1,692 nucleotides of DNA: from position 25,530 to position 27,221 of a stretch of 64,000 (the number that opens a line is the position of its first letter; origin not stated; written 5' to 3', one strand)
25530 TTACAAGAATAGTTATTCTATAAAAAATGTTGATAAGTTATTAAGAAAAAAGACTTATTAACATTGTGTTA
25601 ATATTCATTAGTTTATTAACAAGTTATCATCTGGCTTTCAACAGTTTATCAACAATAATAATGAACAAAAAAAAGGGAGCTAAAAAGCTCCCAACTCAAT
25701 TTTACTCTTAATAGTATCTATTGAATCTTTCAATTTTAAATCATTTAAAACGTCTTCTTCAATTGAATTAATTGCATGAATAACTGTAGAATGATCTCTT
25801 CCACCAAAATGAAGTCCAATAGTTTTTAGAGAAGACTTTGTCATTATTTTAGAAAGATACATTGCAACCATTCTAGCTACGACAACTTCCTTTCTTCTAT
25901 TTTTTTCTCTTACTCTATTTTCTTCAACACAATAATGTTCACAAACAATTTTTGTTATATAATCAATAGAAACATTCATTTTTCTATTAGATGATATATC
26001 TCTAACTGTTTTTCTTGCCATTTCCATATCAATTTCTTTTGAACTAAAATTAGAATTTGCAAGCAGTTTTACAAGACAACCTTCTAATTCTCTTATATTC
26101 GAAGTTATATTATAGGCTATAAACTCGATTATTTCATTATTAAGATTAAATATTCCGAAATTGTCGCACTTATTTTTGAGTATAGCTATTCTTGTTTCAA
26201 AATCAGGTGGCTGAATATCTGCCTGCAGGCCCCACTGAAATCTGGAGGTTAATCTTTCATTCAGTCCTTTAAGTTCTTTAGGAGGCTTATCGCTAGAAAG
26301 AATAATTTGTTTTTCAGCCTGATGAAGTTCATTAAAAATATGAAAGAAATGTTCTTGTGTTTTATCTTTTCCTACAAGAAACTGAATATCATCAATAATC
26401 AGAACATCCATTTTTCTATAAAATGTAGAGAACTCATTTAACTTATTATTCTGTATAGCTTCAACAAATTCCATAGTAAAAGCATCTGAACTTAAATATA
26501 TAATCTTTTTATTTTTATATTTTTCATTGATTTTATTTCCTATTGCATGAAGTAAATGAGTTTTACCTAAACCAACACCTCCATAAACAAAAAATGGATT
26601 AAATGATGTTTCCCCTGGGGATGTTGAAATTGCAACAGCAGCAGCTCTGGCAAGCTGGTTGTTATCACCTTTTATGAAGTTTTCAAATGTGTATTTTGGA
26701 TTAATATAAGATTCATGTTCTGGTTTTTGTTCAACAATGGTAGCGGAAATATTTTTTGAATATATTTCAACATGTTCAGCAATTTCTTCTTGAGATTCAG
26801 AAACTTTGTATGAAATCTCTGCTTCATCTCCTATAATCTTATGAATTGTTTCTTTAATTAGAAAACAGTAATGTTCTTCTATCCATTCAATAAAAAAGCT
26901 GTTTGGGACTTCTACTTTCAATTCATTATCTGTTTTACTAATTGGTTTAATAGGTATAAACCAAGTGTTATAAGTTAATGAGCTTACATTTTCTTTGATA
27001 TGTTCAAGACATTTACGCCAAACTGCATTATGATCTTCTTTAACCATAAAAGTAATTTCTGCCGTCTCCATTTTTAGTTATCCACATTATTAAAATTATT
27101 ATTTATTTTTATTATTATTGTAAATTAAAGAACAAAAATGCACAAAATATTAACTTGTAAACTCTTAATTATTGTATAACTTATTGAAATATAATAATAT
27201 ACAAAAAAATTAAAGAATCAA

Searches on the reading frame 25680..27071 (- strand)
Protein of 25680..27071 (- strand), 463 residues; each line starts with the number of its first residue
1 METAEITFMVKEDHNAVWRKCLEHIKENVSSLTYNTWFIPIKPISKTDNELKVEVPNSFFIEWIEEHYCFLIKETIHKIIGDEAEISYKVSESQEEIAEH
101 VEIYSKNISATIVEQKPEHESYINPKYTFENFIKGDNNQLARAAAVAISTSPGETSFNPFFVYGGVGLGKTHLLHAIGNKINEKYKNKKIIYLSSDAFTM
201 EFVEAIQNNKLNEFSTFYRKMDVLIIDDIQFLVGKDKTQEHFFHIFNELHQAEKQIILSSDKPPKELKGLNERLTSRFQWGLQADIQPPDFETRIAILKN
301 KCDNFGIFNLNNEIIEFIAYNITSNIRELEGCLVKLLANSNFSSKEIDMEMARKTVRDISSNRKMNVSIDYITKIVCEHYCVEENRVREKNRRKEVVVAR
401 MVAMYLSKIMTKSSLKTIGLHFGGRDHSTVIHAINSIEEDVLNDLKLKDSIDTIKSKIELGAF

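Call 10: search_protein_families(library=ncbifam, proteins=[window:25680-27071:-])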
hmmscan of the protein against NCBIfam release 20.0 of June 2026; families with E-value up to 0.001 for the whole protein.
window:25680-27071:- (463 aa): 19 families
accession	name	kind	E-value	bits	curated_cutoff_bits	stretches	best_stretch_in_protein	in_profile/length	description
TIGR00362.1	DnaA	equivalog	1.3e-161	538.5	343.9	1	18-458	1-437/437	chromosomal replication initiator protein DnaA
NF001154.0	PRK00149.3-3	equivalog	4.1e-100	335.9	410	1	23-459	16-459/462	chromosomal replication initiator protein DnaA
NF009087.0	PRK12422.1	equivalog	2.1e-71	241.5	657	1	17-452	3-437/455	chromosomal replication initiator protein DnaA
TIGR03420.1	DnaA_homol_Hda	equivalog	8.3e-33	113.8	194.8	1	124-353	9-222/226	DnaA regulatory inactivator Hda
NF005982.0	PRK08084.1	equivalog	1.9e-19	70.1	268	1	122-340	14-217/235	DnaA inactivator Hda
NF038214.1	IS21_help_AAA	equivalog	4.3e-15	56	200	1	160-266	93-196/232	IS21-like element helper ATPase IstB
NF005304.0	PRK06835.1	equivalog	3.7e-14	52.6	215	1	158-279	184-306/330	ATP-binding protein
NF006505.0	PRK08939.1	equivalog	6.8e-11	42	228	1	140-229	139-226/306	primosomal protein DnaI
NF005992.0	PRK08116.1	subfamily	2.1e-10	40.2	189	1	124-277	79-236/269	hypothetical protein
NF005378.0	PRK06921.1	subfamily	4.7e-08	32.5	207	1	159-278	119-240/266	hypothetical protein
NF006485.0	PRK08903.1-5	equivalog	4.2e-06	26.6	289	1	125-358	13-227/233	DnaA regulatory inactivator Hda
NF040713.1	ZapE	equivalog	4.9e-06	26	140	0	157-187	52-82/344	cell division protein ZapE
NF005206.0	PRK06672.1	equivalog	5.9e-06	25.5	416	1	18-95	5-81/341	hypothetical protein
NF006616.1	PRK09183.1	subfamily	2.3e-05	23.8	300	1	163-260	106-201/253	IS21-like element helper ATPase IstB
NF005098.0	PRK06526.1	subfamily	0.00013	21.5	296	1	129-263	81-212/266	transposase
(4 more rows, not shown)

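Call 12: find_related_loci(query=window:25680-27071:-, collection=genome_contigs, flank=4000)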
Query window:25680-27071:- (463 aa) in genome_contigs; peptide patterns used: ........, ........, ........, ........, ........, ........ (x = any residue, [..] = any of these).
599 stretches matched a pattern (row limit reached: there are more); 438 encode a relative of the query (tblastn E <= 1e-3); the best 80 are kept; 80 distinct loci.
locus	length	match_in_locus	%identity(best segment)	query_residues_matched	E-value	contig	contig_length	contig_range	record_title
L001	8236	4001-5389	65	1-462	0e+0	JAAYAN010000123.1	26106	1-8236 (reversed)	MAG: Ignavibacteria bacterium isolate AS06rmzACSIP_142 405534_AS06, whole genome shotgun sequence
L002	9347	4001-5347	61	17-460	0e+0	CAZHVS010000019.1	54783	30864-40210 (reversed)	MAG TPA_asm: uncultured Ignavibacteriaceae bacterium isolate binchicken_co20_231 genome assembly, contig: NODE_1448_leng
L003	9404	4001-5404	55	10-460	3e-169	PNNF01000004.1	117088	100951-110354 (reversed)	MAG: Chlorobiaceae bacterium isolate BC.017 BC_1000106_117088, whole genome shotgun sequence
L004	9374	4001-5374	53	13-460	3e-161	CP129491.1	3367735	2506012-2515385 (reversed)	MAG: Ignavibacteriaceae bacterium isolate cMAG.5 chromosome, complete genome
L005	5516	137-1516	52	12-460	1e-160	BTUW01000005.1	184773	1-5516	MAG: Chlorobiota bacterium AMX-MBFR-49 DNA, sequence05, whole genome shotgun sequence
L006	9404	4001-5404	52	15-462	1e-155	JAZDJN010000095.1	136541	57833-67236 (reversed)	MAG: bacterium isolate MEGAHIT-group-0.487 k141_2890836, whole genome shotgun sequence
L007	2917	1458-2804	48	13-463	2e-159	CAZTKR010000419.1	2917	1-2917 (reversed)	MAG TPA_asm: uncultured bacterium isolate binchicken_co334_18 genome assembly, contig: NODE_76554_length_2917_cov_5.1055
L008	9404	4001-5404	47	14-459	2e-148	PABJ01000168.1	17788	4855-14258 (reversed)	MAG: Ectothiorhodospiraceae bacterium isolate NAT122 MHASMcontig_962993, whole genome shotgun sequence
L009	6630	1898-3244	47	12-461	1e-138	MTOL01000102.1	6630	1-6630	MAG: Deferribacteres bacterium JdFR-76 JGI24019J35510_1002220, whole genome shotgun sequence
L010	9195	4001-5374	45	12-460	1e-137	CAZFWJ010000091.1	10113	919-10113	MAG TPA_asm: uncultured Saprospiraceae bacterium isolate binchicken_co385_18 genome assembly, contig: NODE_5470_length_1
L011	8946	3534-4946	44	16-463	4e-137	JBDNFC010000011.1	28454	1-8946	MAG: Bacteroidia bacterium isolate concoct.103.WLB k141_64547, whole genome shotgun sequence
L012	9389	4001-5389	44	7-460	8e-137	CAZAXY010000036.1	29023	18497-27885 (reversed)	MAG TPA_asm: uncultured Saprospiraceae bacterium isolate SRP065251_co1_79 genome assembly, contig: NODE_1021_length_2902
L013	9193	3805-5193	44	7-460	1e-136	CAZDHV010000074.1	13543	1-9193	MAG TPA_asm: uncultured Saprospiraceae bacterium isolate SRP114822_co1_73 genome assembly, contig: NODE_1231_length_1354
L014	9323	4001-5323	44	13-459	2e-129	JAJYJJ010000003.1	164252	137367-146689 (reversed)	MAG: Nitrospirae bacterium isolate DBS2-1.bin158 NODE_124_length_164252_cov_4.872207, whole genome shotgun sequence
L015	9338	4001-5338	46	10-458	2e-128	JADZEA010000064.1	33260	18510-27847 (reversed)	MAG: bacterium isolate SJ803 c_000000245428, whole genome shotgun sequence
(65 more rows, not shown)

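Call 21: find_related_loci(query=window:25680-27071:-, collection=metagenome_contigs, flank=10000)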
Query window:25680-27071:- (463 aa) in metagenome_contigs; peptide patterns used: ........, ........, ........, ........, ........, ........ (x = any residue, [..] = any of these).
600 stretches matched a pattern (row limit reached: there are more); 318 encode a relative of the query (tblastn E <= 1e-3); the best 80 are kept; 80 distinct loci.
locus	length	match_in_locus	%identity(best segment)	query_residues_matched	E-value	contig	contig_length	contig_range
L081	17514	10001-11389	65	1-462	0e+0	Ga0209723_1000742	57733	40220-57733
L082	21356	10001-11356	64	13-462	0e+0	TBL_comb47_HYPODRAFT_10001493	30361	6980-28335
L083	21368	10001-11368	62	14-462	0e+0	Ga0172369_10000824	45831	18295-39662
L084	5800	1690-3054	61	12-459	0e+0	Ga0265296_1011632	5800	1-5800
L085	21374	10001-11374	53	13-460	4e-161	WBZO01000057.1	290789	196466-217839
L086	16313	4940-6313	53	13-460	3e-161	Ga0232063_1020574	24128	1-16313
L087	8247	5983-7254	41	15-438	1e-121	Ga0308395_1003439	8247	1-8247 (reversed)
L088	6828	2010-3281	41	15-438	1e-121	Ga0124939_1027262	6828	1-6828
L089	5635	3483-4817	44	10-461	2e-121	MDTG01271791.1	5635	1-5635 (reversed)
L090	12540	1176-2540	42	6-458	3e-121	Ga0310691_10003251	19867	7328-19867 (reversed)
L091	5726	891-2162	41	15-438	1e-121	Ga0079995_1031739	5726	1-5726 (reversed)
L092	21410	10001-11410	41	13-460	3e-121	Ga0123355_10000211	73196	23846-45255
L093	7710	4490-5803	41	1-439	1e-119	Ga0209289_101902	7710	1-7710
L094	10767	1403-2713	44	18-456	3e-119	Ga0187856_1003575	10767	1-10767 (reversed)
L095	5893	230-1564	43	10-461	4e-119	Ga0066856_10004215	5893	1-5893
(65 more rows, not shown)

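Call 33: find_homologous_proteins(query=window:25680-27071:-, max_evalue=1e-100)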
Query window:25680-27071:- (463 aa): 5911 proteins with E <= 1e-100 among 8000 candidates; the best 120 are listed.
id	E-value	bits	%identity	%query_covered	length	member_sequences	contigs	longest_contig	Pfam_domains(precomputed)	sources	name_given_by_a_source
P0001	0.0e+0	1031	100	100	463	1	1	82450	PF11638.14,PF01695.24,PF00308.25,PF08299.18,PF00004.36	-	-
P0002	1.3e-204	698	65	100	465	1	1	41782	PF11638.14,PF01695.24,PF00308.25,PF08299.18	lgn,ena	-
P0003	3.5e-204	697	68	97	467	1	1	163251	PF11638.14,PF01695.24,PF00308.25,PF08299.18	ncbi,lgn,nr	ncbi:MAG: chromosomal replication initiator protein DnaA [Melioribacteraceae bacterium]|nr:chromosom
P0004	3.2e-202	690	66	100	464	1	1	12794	PF11638.14,PF00308.25,PF08299.18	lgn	-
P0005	3.8e-202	690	66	100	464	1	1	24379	PF11638.14,PF00308.25,PF08299.18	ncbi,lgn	-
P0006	2.1e-201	688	65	100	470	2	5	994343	PF11638.14,PF01695.24,PF00308.25,PF08299.18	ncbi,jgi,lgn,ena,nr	ncbi:MAG: chromosomal replication initiator protein DnaA [Ignavibacteriae bacterium HGW-Ignavibacter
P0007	2.1e-201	688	65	100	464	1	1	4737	PF11638.14,PF01695.24,PF00308.25,PF08299.18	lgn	-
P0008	8.0e-201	686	65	100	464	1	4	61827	PF11638.14,PF01695.24,PF00308.25,PF08299.18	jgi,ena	-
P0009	1.6e-200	685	65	100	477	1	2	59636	PF11638.14,PF01695.24,PF00308.25,PF08299.18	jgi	jgi:chromosomal replication initiator protein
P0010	2.1e-200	684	64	100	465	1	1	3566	PF11638.14,PF01695.24,PF00308.25,PF08299.18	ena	-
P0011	4.6e-200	683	66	98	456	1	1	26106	PF11638.14,PF00308.25,PF08299.18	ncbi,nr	ncbi:MAG: chromosomal replication initiator protein DnaA [Ignavibacteria bacterium]|nr:chromosomal r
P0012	5.1e-200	683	67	97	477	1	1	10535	PF11638.14,PF01695.24,PF00308.25,PF08299.18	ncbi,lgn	-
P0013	1.2e-199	682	66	100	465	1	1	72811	PF11638.14,PF01695.24,PF00308.25,PF08299.18,PF00004.36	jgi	jgi:chromosomal replication initiator protein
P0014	1.7e-199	682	67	98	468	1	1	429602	PF11638.14,PF01695.24,PF00308.25,PF08299.18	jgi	jgi:chromosomal replication initiator protein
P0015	2.1e-199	681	66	98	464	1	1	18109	PF13173.13,PF11638.14,PF01695.24,PF00308.25,PF08299.18,PF01637.25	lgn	-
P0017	6.7e-199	680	66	97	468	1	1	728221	PF11638.14,PF00308.25,PF08299.18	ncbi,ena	-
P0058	2.0e-196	671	65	97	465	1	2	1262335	PF11638.14,PF01695.24,PF00308.25,PF08299.18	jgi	-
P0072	7.2e-196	670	64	100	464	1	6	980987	PF11638.14,PF01695.24,PF00308.25,PF08299.18,PF00004.36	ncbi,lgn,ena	-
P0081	1.7e-195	668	65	96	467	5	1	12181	PF11638.14,PF01695.24,PF00308.25,PF08299.18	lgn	-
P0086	2.5e-195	668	64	100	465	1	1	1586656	PF13173.13,PF11638.14,PF01695.24,PF00308.25,PF08299.18,PF01637.25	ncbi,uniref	ncbi:chromosomal replication initiator protein DnaA [Rosettibacter firmus]|uniref:chromosomal replic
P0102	5.1e-195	667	63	100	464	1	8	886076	PF11638.14,PF01695.24,PF00308.25,PF08299.18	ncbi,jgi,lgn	jgi:chromosomal replication initiator protein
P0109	8.5e-195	666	64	100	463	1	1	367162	PF13173.13,PF11638.14,PF01695.24,PF00308.25,PF08299.18,PF01637.25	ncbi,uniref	ncbi:chromosomal replication initiator protein DnaA [Ignavibacteria bacterium 4148-Me]|uniref:chromo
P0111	9.6e-195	666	65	96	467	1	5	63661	PF11638.14,PF01695.24,PF00308.25,PF08299.18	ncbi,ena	ncbi:MAG: chromosomal replication initiator protein DnaA [Melioribacteraceae bacterium]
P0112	1.1e-194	666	65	96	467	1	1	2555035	PF11638.14,PF01695.24,PF00308.25,PF08299.18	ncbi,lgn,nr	ncbi:MAG: chromosomal replication initiator protein DnaA [Ignavibacteriales bacterium]|nr:chromosoma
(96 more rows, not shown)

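Call 34: find_encoding_contigs(protein=P0003, flank=3000, max_places=1)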
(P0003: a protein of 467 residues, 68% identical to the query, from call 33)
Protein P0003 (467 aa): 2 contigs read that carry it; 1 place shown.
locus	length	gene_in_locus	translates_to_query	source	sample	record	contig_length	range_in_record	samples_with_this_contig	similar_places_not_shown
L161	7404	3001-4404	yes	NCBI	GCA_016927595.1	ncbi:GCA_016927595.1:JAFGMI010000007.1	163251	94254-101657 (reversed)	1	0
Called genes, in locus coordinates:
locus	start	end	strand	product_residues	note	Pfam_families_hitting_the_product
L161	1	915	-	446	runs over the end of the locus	PF03477:ATP-cone, PF00485:PRK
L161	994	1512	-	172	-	-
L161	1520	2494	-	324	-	PF00710:Asparaginase, PF17763:Asparaginase_C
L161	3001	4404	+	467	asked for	PF11638:DnaA_N, PF00308:Bac_DnaA, PF01695:IstB_IS21 (weak), PF08299:Bac_DnaA_C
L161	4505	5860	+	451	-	PF00875:DNA_photolyase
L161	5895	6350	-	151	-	PF04246:RseC_MucC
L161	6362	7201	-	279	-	PF04060:FeS, PF12838:Fer4_7 (faint), PF13187:Fer4_9 (weak), PF14697:Fer4_21, PF00037:Fer4 (weak), PF12837:Fer4_6 (weak)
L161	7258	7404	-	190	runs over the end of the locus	PF02508:Rnf-Nqr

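Call 35: find_encoding_contigs(protein=P0086, flank=3000, max_places=1)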
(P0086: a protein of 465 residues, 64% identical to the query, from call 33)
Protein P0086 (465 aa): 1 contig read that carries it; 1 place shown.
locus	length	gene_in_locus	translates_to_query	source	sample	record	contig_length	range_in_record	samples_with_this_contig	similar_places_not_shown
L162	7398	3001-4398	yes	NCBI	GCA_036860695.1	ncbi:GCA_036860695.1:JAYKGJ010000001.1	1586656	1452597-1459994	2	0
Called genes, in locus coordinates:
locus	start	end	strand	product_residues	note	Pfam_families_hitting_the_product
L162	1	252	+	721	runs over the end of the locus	PF01564:Spermine_synth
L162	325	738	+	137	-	PF14495:Cytochrom_C550 (weak), PF00034:Cytochrom_C, PF13442:Cytochrome_CBB3 (faint)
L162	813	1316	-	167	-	PF02382:RTX (weak)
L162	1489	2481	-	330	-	PF01116:F_bP_aldolase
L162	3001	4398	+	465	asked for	PF11638:DnaA_N, PF01637:ATPase_2 (faint), PF13173:AAA_14 (faint), PF00308:Bac_DnaA, PF01695:IstB_IS21 (weak), PF08299:Bac_DnaA_C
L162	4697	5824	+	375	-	PF00712:DNA_pol3_beta, PF02767:DNA_pol3_beta_2, PF02768:DNA_pol3_beta_3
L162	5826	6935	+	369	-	PF02463:SMC_N, PF13175:AAA_15, PF13476:AAA_23, PF13555:AAA_29 (faint)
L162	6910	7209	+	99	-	PF05258:DciA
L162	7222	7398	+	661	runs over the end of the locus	PF02518:HATPase_c, PF00204:DNA_gyraseB, PF01751:Toprim, PF00986:DNA_gyraseB_C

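Call 36: find_encoding_contigs(protein=P0109, flank=3000, max_places=1)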
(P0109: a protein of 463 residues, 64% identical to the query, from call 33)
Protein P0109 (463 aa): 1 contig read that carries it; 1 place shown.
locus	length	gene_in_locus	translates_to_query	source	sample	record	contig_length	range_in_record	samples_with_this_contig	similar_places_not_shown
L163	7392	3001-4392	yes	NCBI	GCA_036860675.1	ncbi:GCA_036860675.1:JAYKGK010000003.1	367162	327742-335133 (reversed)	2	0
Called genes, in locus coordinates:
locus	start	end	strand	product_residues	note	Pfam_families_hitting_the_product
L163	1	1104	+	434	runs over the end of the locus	PF03600:CitMHS (weak), PF16980:CitMHS_2, PF03600:CitMHS (weak)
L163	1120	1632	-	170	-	-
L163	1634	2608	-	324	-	PF00710:Asparaginase, PF17763:Asparaginase_C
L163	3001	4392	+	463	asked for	PF11638:DnaA_N, PF13173:AAA_14 (faint), PF00308:Bac_DnaA, PF01695:IstB_IS21 (weak), PF01637:ATPase_2 (faint), PF08299:Bac_DnaA_C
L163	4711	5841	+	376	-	PF00712:DNA_pol3_beta, PF02767:DNA_pol3_beta_2, PF02768:DNA_pol3_beta_3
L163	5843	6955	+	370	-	PF02463:SMC_N, PF13175:AAA_15, PF13476:AAA_23, PF13555:AAA_29 (weak)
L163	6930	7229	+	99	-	PF05258:DciA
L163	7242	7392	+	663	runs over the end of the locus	PF02518:HATPase_c, PF00204:DNA_gyraseB, PF01751:Toprim, PF00986:DNA_gyraseB_C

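Call 37: find_encoding_contigs(protein=P0112, flank=3000, max_places=1)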
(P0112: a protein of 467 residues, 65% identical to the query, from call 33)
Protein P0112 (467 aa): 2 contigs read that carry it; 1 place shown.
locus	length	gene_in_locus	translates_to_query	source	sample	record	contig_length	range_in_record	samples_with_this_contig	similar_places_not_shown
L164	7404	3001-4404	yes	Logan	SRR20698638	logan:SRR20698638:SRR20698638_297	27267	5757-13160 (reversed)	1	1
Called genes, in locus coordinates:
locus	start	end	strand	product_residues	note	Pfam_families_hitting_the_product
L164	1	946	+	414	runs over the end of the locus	PF03478:Beta-prop_KIB1-4 (faint), PF25852:DUF6242_C (faint), PF18962:Por_Secre_tail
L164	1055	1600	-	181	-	-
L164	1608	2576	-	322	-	PF00710:Asparaginase, PF17763:Asparaginase_C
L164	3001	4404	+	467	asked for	PF11638:DnaA_N, PF01695:IstB_IS21 (weak), PF00308:Bac_DnaA, PF08299:Bac_DnaA_C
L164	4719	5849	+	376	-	PF00712:DNA_pol3_beta, PF02767:DNA_pol3_beta_2, PF02768:DNA_pol3_beta_3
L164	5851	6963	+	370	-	PF02463:SMC_N, PF13175:AAA_15, PF13476:AAA_23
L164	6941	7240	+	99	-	PF05258:DciA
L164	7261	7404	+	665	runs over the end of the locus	PF02518:HATPase_c, PF00204:DNA_gyraseB, PF01751:Toprim, PF00986:DNA_gyraseB_C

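Call 39: find_encoding_contigs(protein=P0006, flank=3000, max_places=1)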
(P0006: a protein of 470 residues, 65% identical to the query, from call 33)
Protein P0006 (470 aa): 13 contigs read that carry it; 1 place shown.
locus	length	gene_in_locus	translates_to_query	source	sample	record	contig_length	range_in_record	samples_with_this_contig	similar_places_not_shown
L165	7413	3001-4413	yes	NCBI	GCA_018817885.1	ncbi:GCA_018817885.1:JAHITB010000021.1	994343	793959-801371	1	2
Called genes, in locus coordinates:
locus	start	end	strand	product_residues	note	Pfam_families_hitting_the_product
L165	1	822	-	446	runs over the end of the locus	PF03477:ATP-cone, PF00485:PRK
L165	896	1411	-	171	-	-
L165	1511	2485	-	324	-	PF00710:Asparaginase, PF17763:Asparaginase_C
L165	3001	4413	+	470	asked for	PF11638:DnaA_N, PF00308:Bac_DnaA, PF01695:IstB_IS21 (weak), PF08299:Bac_DnaA_C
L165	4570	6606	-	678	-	PF02838:Glyco_hydro_20b, PF14845:Glycohydro_20b2 (weak), PF00728:Glyco_hydro_20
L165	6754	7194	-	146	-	PF04246:RseC_MucC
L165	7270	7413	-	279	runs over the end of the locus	PF04060:FeS, PF13187:Fer4_9 (weak), PF13237:Fer4_10 (weak), PF14697:Fer4_21, PF25160:LdpA_Fe-S-bd (weak), PF00037:Fer4 (weak), PF12837:Fer4_6 (weak)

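Call 40: find_encoding_contigs(protein=P0014, flank=3000, max_places=1)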
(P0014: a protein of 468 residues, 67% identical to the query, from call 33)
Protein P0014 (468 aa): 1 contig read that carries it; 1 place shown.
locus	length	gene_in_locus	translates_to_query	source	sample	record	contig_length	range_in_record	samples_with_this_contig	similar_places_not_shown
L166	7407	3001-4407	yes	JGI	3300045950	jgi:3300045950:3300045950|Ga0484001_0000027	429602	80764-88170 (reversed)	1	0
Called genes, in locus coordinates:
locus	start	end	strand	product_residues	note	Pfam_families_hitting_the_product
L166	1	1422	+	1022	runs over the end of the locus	PF07690:MFS_1 (weak), PF01564:Spermine_synth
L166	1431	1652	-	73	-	-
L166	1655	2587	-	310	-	PF00710:Asparaginase, PF17763:Asparaginase_C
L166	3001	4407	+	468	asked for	PF11638:DnaA_N, PF00308:Bac_DnaA, PF01695:IstB_IS21 (weak), PF08299:Bac_DnaA_C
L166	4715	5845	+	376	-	PF00712:DNA_pol3_beta, PF02767:DNA_pol3_beta_2, PF02768:DNA_pol3_beta_3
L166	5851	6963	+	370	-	PF02463:SMC_N, PF13175:AAA_15, PF13476:AAA_23, PF13304:AAA_21 (weak)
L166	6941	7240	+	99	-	PF05258:DciA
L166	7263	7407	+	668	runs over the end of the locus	PF02518:HATPase_c, PF00204:DNA_gyraseB, PF01751:Toprim, PF00986:DNA_gyraseB_C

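Call 41: find_encoding_contigs(protein=P0017, flank=3000, max_places=1)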
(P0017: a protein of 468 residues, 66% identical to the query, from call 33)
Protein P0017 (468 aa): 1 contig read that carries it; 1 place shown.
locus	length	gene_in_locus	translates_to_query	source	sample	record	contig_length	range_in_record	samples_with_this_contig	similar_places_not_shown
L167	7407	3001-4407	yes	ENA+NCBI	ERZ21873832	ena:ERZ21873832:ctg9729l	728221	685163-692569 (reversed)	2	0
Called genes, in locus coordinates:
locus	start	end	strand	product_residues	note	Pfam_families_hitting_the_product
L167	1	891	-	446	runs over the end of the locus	PF03477:ATP-cone, PF00485:PRK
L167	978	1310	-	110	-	-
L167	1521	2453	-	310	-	PF00710:Asparaginase, PF17763:Asparaginase_C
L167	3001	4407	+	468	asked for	PF11638:DnaA_N, PF00308:Bac_DnaA, PF08299:Bac_DnaA_C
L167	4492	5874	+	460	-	PF00875:DNA_photolyase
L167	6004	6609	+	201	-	-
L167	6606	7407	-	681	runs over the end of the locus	PF02838:Glyco_hydro_20b, PF14845:Glycohydro_20b2, PF00728:Glyco_hydro_20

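Call 42: find_encoding_contigs(protein=P0058, flank=3000, max_places=1)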
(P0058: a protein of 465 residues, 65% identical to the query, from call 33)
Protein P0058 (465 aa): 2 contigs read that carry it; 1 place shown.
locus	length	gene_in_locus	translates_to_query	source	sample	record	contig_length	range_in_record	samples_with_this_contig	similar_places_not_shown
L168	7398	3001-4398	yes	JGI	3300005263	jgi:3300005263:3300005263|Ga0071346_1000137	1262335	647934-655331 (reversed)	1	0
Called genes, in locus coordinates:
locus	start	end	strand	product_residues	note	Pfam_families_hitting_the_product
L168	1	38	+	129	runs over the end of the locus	PF01741:MscL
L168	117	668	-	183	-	-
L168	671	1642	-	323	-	PF00710:Asparaginase, PF17763:Asparaginase_C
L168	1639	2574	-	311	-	PF01073:3Beta_HSD, PF01370:Epimerase, PF02719:Polysacc_synt_2, PF04321:RmlD_sub_bind, PF13460:NAD_binding_10 (weak), PF16363:GDP_Man_Dehyd, PF07993:NAD_binding_4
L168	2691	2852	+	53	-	-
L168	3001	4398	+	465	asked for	PF11638:DnaA_N, PF00308:Bac_DnaA, PF01695:IstB_IS21 (weak), PF08299:Bac_DnaA_C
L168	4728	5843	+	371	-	PF00712:DNA_pol3_beta, PF02767:DNA_pol3_beta_2, PF02768:DNA_pol3_beta_3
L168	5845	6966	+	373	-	PF02463:SMC_N, PF13175:AAA_15, PF13476:AAA_23, PF13304:AAA_21 (weak)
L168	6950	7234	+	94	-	PF05258:DciA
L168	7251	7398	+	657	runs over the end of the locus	PF02518:HATPase_c, PF00204:DNA_gyraseB, PF01751:Toprim, PF00986:DNA_gyraseB_C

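Call 43: find_encoding_contigs(protein=P0072, flank=3000, max_places=1)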
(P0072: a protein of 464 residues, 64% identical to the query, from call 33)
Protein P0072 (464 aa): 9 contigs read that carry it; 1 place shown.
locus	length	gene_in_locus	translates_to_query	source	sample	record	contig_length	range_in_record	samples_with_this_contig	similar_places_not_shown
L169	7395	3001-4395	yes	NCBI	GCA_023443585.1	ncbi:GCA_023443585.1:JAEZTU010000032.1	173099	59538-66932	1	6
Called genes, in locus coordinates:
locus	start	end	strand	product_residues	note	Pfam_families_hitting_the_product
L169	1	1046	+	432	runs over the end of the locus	PF03600:CitMHS, PF16980:CitMHS_2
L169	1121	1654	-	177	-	-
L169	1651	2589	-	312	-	PF00710:Asparaginase, PF17763:Asparaginase_C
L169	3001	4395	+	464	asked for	PF11638:DnaA_N, PF00308:Bac_DnaA, PF01695:IstB_IS21, PF00004:AAA (faint), PF08299:Bac_DnaA_C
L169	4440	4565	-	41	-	-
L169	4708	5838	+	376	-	PF00712:DNA_pol3_beta, PF02767:DNA_pol3_beta_2, PF02768:DNA_pol3_beta_3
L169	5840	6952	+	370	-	PF02463:SMC_N, PF13175:AAA_15, PF13476:AAA_23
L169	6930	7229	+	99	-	PF05258:DciA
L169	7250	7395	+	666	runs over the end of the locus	PF02518:HATPase_c, PF00204:DNA_gyraseB, PF01751:Toprim, PF00986:DNA_gyraseB_C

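Call 44: find_encoding_contigs(protein=P0102, flank=3000, max_places=1)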
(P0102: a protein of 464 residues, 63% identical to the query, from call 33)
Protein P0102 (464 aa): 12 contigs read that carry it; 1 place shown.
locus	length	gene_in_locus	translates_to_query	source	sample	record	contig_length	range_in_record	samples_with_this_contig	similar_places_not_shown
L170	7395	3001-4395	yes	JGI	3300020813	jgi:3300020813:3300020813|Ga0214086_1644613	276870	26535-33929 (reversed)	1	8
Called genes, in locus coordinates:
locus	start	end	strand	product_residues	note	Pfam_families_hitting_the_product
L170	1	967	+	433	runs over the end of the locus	PF03600:CitMHS (weak), PF16980:CitMHS_2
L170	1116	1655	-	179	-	-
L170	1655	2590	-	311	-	PF00710:Asparaginase, PF17763:Asparaginase_C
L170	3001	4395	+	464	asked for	PF11638:DnaA_N, PF01695:IstB_IS21, PF00308:Bac_DnaA, PF08299:Bac_DnaA_C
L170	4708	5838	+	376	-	PF00712:DNA_pol3_beta, PF02767:DNA_pol3_beta_2, PF02768:DNA_pol3_beta_3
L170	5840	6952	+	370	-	PF02463:SMC_N, PF13175:AAA_15, PF13476:AAA_23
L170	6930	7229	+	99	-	PF05258:DciA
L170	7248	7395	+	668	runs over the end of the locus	PF02518:HATPase_c, PF00204:DNA_gyraseB, PF01751:Toprim, PF00986:DNA_gyraseB_C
